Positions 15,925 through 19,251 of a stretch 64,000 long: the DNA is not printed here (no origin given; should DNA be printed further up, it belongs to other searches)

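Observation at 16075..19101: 1008-aa orphan protein next to the Type III RM system, with a possible degenerate primase-polymerase N-terminus, a Cys cluster and a wHTH tail.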

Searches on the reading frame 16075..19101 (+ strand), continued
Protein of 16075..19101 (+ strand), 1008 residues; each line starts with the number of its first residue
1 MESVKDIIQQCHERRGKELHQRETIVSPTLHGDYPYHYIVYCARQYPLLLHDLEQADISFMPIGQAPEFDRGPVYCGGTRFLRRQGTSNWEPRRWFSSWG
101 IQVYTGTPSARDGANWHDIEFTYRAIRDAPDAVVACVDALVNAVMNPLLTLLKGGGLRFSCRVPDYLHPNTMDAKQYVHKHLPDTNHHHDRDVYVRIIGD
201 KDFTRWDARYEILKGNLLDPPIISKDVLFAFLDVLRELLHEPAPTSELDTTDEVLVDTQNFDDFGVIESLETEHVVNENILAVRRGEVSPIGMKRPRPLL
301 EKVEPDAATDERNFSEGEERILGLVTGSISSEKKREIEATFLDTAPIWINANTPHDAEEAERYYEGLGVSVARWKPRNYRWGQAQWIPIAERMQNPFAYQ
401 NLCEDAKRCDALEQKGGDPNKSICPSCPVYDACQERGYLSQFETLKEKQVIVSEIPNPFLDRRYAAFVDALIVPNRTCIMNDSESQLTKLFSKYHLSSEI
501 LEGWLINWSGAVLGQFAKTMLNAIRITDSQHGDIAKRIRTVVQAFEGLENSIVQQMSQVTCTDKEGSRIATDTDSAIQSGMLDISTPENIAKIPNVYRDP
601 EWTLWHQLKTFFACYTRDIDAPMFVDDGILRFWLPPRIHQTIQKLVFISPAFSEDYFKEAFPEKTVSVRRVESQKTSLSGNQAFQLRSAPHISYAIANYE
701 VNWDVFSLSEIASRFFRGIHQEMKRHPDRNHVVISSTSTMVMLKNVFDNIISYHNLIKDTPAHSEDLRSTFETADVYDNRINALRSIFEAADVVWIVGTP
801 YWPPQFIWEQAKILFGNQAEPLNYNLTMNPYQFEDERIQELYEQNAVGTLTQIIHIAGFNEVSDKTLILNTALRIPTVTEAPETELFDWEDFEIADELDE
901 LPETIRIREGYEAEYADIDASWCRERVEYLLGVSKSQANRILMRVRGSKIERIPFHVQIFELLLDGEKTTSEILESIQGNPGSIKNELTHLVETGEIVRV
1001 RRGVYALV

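Call 35: find_related_loci(query=A1, collection=genome_contigs, flank=6000)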
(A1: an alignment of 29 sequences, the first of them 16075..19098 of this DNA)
Query A1 (1008 aa) in genome_contigs; peptide patterns used: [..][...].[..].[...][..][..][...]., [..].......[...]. (x = any residue, [..] = any of these).
337 stretches matched a pattern; 296 encode a relative of the query (tblastn E <= 1e-3); the best 80 are kept; 73 distinct loci.
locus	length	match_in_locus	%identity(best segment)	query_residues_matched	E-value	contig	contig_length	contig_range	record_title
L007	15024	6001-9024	93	1-1008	0e+0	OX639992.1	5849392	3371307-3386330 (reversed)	MAG: uncultured Poribacteria bacterium isolate 2342930e-25dc-453b-b24c-d77caf5257d8 genome assembly, chromosome: 1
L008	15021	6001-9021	86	1-1007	0e+0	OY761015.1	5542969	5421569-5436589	MAG: Candidatus Poribacteria bacterium isolate b26c8cc1-2726-459c-8d02-9adedbaa8fd6 genome assembly, chromosome: 2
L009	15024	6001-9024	83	1-1008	0e+0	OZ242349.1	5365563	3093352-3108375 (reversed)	MAG: Candidatus Poribacteria bacterium isolate e367748c-ea16-458c-b08a-e5b385d280ea genome assembly, chromosome: 1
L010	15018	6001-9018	85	1-1007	0e+0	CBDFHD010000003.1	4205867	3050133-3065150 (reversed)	MAG: Candidatus Poribacteria bacterium isolate 3ddb7f14-4d05-4080-9b3f-f5d75a2c5508 genome assembly, contig: contig_3, w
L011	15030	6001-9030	84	1-1007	0e+0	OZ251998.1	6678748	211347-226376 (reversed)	MAG: Candidatus Poribacteria bacterium isolate 8f110123-501e-42ad-9d55-583bbc997c7d genome assembly, chromosome: 1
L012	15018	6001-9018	83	1-1007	0e+0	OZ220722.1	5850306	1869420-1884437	MAG: Candidatus Poribacteria bacterium isolate 09e4b887-e8cc-4912-b364-6afc626817b5 genome assembly, chromosome: 1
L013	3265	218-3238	83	1-1008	0e+0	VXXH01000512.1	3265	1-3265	MAG: Candidatus Poribacteria bacterium isolate SB0668_bin_37 NODE_12099_length_3265_cov_5.176636, whole genome shotgun s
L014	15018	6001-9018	81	1-1008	0e+0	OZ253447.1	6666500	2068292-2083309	MAG: Candidatus Poribacteria bacterium isolate c3a381aa-0ed9-4b9f-99fb-31763fcdc289 genome assembly, chromosome: 1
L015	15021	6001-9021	81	1-1007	0e+0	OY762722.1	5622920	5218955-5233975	MAG: Candidatus Poribacteria bacterium isolate ed6806d3-dd7a-4409-98ee-5b7e1ebe3502 genome assembly, chromosome: 1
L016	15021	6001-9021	82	1-1008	0e+0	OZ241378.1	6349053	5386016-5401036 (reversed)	MAG: Candidatus Poribacteria bacterium isolate 8f0f5501-85a9-4e66-9deb-4e7c08d09c04 genome assembly, chromosome: 1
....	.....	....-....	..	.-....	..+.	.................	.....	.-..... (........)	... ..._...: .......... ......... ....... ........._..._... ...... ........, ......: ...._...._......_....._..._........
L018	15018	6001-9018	82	1-1008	0e+0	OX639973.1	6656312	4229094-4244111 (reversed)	MAG: uncultured Poribacteria bacterium isolate a51c2dcd-0bc8-4832-ac43-f95c9d639ad7 genome assembly, chromosome: 1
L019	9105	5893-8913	81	1-1008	0e+0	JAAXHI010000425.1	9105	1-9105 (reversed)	MAG: Candidatus Poribacteria bacterium isolate Plut_88885 unfiltered_Plut_88885_genomic_contig_314424, whole genome shot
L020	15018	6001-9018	80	1-1008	0e+0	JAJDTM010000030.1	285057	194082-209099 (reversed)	MAG: Candidatus Poribacteria bacterium isolate jk18x1bzbins.25 k141_1615195, whole genome shotgun sequence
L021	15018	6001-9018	77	1-1007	0e+0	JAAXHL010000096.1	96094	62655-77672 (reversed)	MAG: Candidatus Poribacteria bacterium isolate Plut_88888 unfiltered_Plut_88888_genomic_contig_70990, whole genome shotg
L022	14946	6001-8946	73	1-1007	0e+0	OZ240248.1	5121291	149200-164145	MAG: Candidatus Poribacteria bacterium isolate b8ffb888-6308-4f48-b550-e0c295cc777e genome assembly, chromosome: 1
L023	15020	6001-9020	81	1-1007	0e+0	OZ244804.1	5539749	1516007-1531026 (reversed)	MAG: Candidatus Poribacteria bacterium isolate 01d6ffbc-f1d2-4681-b35a-d9b575322fea genome assembly, chromosome: 1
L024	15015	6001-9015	82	1-1007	0e+0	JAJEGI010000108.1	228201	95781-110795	MAG: Candidatus Poribacteria bacterium isolate p16x44bins.54 k141_858605, whole genome shotgun sequence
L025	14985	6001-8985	59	1-1008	0e+0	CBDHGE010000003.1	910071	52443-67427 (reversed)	MAG: Candidatus Poribacteria bacterium isolate 9ac9c1da-626f-4e18-9c15-12d165d572a9 genome assembly, contig: contig_3, w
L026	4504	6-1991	83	346-1007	0e+0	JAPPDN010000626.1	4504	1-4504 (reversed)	MAG: Candidatus Poribacteria bacterium isolate IRC4_bin_27 NODE_8045_length_4504_cov_5.32187, whole genome shotgun seque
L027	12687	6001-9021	84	1-1007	0e+0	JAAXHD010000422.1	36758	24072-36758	MAG: Candidatus Poribacteria bacterium isolate Plut_88880 unfiltered_Plut_88880_genomic_contig_150022, whole genome shot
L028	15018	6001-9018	83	1-1007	0e+0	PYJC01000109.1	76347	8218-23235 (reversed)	MAG: Candidatus Poribacteria bacterium isolate PCPOR1 Ga0206387_1109, whole genome shotgun sequence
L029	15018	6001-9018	83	1-1007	0e+0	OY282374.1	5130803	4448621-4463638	MAG: Candidatus Poribacteria bacterium genome assembly, chromosome: 1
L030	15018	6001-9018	83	1-1008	0e+0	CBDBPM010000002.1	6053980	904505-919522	MAG: Candidatus Poribacteria bacterium isolate 2ce76e30-9b7a-4682-b141-86baa08e5e2a genome assembly, contig: contig_2, w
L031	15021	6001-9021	80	1-1008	0e+0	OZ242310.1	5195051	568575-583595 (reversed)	MAG: Candidatus Poribacteria bacterium isolate 20da2b61-0884-4a9e-940d-2acfcc06f24a genome assembly, chromosome: 1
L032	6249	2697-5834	41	1-1007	0e+0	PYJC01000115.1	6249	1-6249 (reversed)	MAG: Candidatus Poribacteria bacterium isolate PCPOR1 Ga0206387_1115, whole genome shotgun sequence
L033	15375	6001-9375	41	1-1007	0e+0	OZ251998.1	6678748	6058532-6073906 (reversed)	MAG: Candidatus Poribacteria bacterium isolate 8f110123-501e-42ad-9d55-583bbc997c7d genome assembly, chromosome: 1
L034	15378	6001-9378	39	1-1007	0e+0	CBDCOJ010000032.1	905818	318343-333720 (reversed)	MAG: Candidatus Poribacteria bacterium isolate dbd3b75f-bfae-4d18-bb17-8f704a16f2b4 genome assembly, contig: contig_32,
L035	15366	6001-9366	40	1-1007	0e+0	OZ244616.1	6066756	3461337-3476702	MAG: Candidatus Poribacteria bacterium isolate e5250d40-67f0-410b-965f-0d198546f1b0 genome assembly, chromosome: 1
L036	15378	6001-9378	39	1-1007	0e+0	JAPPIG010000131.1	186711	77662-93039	MAG: Candidatus Poribacteria bacterium isolate RHO2_bin_17 NODE_97_length_186711_cov_65.730167, whole genome shotgun seq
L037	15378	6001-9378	38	1-1007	0e+0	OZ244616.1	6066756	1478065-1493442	MAG: Candidatus Poribacteria bacterium isolate e5250d40-67f0-410b-965f-0d198546f1b0 genome assembly, chromosome: 1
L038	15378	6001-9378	40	1-1007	0e+0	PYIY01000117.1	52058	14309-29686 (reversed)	MAG: Candidatus Poribacteria bacterium isolate PCPOR4 Ga0207198_1117, whole genome shotgun sequence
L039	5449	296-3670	38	1-1007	0e+0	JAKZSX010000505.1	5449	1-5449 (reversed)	MAG: Candidatus Poribacteria bacterium isolate Langseth_MAG_00044 Langseth_MAG_00044_000000000505, whole genome shotgun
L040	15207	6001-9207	40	1-1007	0e+0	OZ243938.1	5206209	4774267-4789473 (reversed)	MAG: Candidatus Poribacteria bacterium isolate 1d27aecb-7b08-4092-90e4-ddfc7d8e693b genome assembly, chromosome: 1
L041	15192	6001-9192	40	4-1007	0e+0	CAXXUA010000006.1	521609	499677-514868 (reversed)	MAG: Candidatus Poribacteria bacterium isolate 64057701-0cd0-4337-b80b-d127c366c46f genome assembly, contig: contig_6, w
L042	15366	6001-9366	38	1-1007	0e+0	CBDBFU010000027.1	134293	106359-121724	MAG: Candidatus Poribacteria bacterium isolate 0db8f60b-b66d-466f-879a-884326031337 genome assembly, contig: contig_27,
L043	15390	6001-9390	38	1-1007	0e+0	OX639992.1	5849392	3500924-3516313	MAG: uncultured Poribacteria bacterium isolate 2342930e-25dc-453b-b24c-d77caf5257d8 genome assembly, chromosome: 1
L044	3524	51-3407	36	1-1007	0e+0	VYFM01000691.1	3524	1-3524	MAG: Candidatus Poribacteria bacterium isolate SB0677_bin_25 NODE_7787_length_3524_cov_10.001730, whole genome shotgun s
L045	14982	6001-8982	60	1-1007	0e+0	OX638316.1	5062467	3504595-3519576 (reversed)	MAG: uncultured Poribacteria bacterium isolate 19b3914e-8088-41bb-88ee-c15fb0df7e30 genome assembly, chromosome: 1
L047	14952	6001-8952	36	4-1007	0e+0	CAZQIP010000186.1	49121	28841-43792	MAG TPA_asm: uncultured bacterium isolate SRP338948_co1_32 genome assembly, contig: k141_513396, whole genome shotgun se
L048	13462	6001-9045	36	4-1007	0e+0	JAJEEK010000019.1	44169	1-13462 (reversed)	MAG: Candidatus Poribacteria bacterium isolate p16x34bins.28 k141_513906, whole genome shotgun sequence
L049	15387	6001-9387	39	1-1007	8e-180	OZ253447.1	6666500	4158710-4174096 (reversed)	MAG: Candidatus Poribacteria bacterium isolate c3a381aa-0ed9-4b9f-99fb-31763fcdc289 genome assembly, chromosome: 1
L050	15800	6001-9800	38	1-1007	1e-176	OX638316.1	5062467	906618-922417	MAG: uncultured Poribacteria bacterium isolate 19b3914e-8088-41bb-88ee-c15fb0df7e30 genome assembly, chromosome: 1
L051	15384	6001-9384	39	1-1007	8e-177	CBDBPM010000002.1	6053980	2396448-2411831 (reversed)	MAG: Candidatus Poribacteria bacterium isolate 2ce76e30-9b7a-4682-b141-86baa08e5e2a genome assembly, contig: contig_2, w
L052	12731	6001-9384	39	1-1007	7e-176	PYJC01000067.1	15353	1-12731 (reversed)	MAG: Candidatus Poribacteria bacterium isolate PCPOR1 Ga0206387_1067, whole genome shotgun sequence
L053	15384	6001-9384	38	1-1007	5e-175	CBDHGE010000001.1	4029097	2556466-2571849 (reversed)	MAG: Candidatus Poribacteria bacterium isolate 9ac9c1da-626f-4e18-9c15-12d165d572a9 genome assembly, contig: contig_1, w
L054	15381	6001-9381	39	1-1007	2e-172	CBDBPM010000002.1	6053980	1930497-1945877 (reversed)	MAG: Candidatus Poribacteria bacterium isolate 2ce76e30-9b7a-4682-b141-86baa08e5e2a genome assembly, contig: contig_2, w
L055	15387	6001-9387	38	1-1007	6e-172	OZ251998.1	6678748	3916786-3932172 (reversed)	MAG: Candidatus Poribacteria bacterium isolate 8f110123-501e-42ad-9d55-583bbc997c7d genome assembly, chromosome: 1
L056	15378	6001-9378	38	1-1007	2e-171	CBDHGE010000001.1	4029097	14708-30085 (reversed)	MAG: Candidatus Poribacteria bacterium isolate 9ac9c1da-626f-4e18-9c15-12d165d572a9 genome assembly, contig: contig_1, w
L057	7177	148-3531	39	1-1007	1e-171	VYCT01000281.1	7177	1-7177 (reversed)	MAG: Candidatus Poribacteria bacterium isolate SB0675_bin_22 NODE_4043_length_7177_cov_12.035805, whole genome shotgun s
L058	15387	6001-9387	38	1-1007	9e-171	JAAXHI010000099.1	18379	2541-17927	MAG: Candidatus Poribacteria bacterium isolate Plut_88885 unfiltered_Plut_88885_genomic_contig_546570, whole genome shot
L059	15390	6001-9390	38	1-1007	1e-169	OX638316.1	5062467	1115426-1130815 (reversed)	MAG: uncultured Poribacteria bacterium isolate 19b3914e-8088-41bb-88ee-c15fb0df7e30 genome assembly, chromosome: 1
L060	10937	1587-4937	39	4-1007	1e-169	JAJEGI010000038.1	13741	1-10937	MAG: Candidatus Poribacteria bacterium isolate p16x44bins.54 k141_816006, whole genome shotgun sequence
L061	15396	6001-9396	37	1-1007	7e-169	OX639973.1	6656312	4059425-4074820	MAG: uncultured Poribacteria bacterium isolate a51c2dcd-0bc8-4832-ac43-f95c9d639ad7 genome assembly, chromosome: 1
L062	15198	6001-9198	39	1-1007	4e-174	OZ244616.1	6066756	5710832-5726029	MAG: Candidatus Poribacteria bacterium isolate e5250d40-67f0-410b-965f-0d198546f1b0 genome assembly, chromosome: 1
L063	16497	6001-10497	36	1-1007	2e-168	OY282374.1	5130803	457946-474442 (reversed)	MAG: Candidatus Poribacteria bacterium genome assembly, chromosome: 1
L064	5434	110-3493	38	1-1007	6e-172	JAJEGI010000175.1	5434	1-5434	MAG: Candidatus Poribacteria bacterium isolate p16x44bins.54 k141_1241617, whole genome shotgun sequence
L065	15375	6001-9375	38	1-1007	2e-168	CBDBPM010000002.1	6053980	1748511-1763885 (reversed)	MAG: Candidatus Poribacteria bacterium isolate 2ce76e30-9b7a-4682-b141-86baa08e5e2a genome assembly, contig: contig_2, w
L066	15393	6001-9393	38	1-1007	4e-168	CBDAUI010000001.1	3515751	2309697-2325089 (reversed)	MAG: Candidatus Poribacteria bacterium isolate ebb03bee-5bc3-4167-9627-03da9fd662bd genome assembly, contig: contig_1, w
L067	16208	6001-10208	37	1-1007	5e-168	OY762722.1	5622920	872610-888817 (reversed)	MAG: Candidatus Poribacteria bacterium isolate ed6806d3-dd7a-4409-98ee-5b7e1ebe3502 genome assembly, chromosome: 1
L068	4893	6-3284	38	32-1007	7e-172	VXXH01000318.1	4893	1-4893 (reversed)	MAG: Candidatus Poribacteria bacterium isolate SB0668_bin_37 NODE_7789_length_4893_cov_6.669078, whole genome shotgun se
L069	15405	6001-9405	37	1-1007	2e-167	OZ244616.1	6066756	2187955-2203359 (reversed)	MAG: Candidatus Poribacteria bacterium isolate e5250d40-67f0-410b-965f-0d198546f1b0 genome assembly, chromosome: 1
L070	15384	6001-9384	39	1-1007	1e-166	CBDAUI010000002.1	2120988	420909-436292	MAG: Candidatus Poribacteria bacterium isolate ebb03bee-5bc3-4167-9627-03da9fd662bd genome assembly, contig: contig_2, w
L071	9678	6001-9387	38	1-1007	3e-166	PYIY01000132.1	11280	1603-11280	MAG: Candidatus Poribacteria bacterium isolate PCPOR4 Ga0207198_1132, whole genome shotgun sequence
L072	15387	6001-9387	38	1-1007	6e-166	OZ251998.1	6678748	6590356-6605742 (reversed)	MAG: Candidatus Poribacteria bacterium isolate 8f110123-501e-42ad-9d55-583bbc997c7d genome assembly, chromosome: 1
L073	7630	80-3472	37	1-1007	6e-166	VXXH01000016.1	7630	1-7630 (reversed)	MAG: Candidatus Poribacteria bacterium isolate SB0668_bin_37 NODE_4556_length_7630_cov_8.113399, whole genome shotgun se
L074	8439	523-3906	37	1-1007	1e-165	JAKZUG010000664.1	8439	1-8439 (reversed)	MAG: Candidatus Poribacteria bacterium isolate Langseth_MAG_00079 Langseth_MAG_00079_000000000664, whole genome shotgun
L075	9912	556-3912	37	1-1007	5e-165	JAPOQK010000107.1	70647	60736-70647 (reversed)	MAG: Candidatus Poribacteria bacterium isolate APA_bin_83 c_000000156800, whole genome shotgun sequence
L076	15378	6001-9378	35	1-1007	7e-165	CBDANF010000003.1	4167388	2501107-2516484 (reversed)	MAG: Candidatus Poribacteria bacterium isolate cff0d1ac-620d-4255-a141-192642026491 genome assembly, contig: contig_3, w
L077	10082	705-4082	38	1-1007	2e-164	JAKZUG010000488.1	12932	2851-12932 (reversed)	MAG: Candidatus Poribacteria bacterium isolate Langseth_MAG_00079 Langseth_MAG_00079_000000000488, whole genome shotgun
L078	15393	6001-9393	37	1-1007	2e-164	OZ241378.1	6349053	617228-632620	MAG: Candidatus Poribacteria bacterium isolate 8f0f5501-85a9-4e66-9deb-4e7c08d09c04 genome assembly, chromosome: 1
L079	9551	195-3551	36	1-1007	6e-164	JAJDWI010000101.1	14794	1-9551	MAG: Candidatus Poribacteria bacterium isolate jk18x25bins.18 k141_444447, whole genome shotgun sequence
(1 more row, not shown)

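Call 56: list_cluster_members(proteins=[P0180, P0146, P0140, P0161, P0168, P0165, P0221, P0265, P0137, P0185])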
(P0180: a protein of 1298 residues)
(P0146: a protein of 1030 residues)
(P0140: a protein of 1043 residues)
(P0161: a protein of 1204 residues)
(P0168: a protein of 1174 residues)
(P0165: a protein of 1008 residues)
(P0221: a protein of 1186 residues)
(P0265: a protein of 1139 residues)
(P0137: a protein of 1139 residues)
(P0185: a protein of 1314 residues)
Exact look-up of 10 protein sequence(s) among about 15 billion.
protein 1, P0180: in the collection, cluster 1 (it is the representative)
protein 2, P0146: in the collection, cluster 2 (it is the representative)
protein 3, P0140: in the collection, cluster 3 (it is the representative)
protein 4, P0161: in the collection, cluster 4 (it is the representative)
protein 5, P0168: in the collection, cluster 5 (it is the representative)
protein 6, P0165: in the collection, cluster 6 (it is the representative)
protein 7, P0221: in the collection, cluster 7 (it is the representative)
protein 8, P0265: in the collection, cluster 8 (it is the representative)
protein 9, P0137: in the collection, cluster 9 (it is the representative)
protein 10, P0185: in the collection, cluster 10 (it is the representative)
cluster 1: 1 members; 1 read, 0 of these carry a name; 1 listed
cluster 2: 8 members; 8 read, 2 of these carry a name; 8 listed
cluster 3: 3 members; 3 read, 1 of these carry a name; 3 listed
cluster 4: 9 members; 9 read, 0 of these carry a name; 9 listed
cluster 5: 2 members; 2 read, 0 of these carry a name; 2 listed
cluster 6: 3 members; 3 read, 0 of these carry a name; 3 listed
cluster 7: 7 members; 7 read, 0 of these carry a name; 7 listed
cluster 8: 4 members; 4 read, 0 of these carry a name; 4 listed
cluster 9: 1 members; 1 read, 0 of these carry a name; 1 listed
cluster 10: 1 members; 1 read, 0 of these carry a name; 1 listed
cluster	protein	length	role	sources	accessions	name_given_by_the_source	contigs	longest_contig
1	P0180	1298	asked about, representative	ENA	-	-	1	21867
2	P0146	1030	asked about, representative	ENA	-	-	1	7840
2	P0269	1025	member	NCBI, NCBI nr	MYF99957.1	hypothetical protein F4212_12630 [Candidatus Poribacteria bacterium] | hypothetical protein [Candidatus Poribacteria bacterium]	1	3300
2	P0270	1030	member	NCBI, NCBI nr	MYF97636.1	helix-turn-helix domain-containing protein [Candidatus Poribacteria bacterium]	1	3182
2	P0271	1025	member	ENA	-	-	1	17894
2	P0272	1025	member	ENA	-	-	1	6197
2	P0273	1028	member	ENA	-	-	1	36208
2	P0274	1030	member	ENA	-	-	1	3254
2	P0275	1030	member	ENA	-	-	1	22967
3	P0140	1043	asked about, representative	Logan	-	-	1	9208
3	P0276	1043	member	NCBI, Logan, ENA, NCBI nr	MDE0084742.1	MAG: hypothetical protein OXU23_03455 [Candidatus Poribacteria bacterium] | hypothetical protein [Candidatus Poribacteria bacterium]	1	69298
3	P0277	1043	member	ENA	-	-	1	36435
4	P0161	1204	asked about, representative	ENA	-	-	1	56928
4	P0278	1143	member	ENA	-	-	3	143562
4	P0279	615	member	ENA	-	-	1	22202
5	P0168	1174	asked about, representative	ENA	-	-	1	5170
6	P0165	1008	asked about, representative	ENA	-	-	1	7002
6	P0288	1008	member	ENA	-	-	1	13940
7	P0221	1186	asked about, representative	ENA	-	-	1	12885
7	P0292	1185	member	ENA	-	-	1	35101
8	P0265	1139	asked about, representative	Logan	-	-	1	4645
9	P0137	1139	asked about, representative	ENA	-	-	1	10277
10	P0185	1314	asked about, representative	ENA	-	-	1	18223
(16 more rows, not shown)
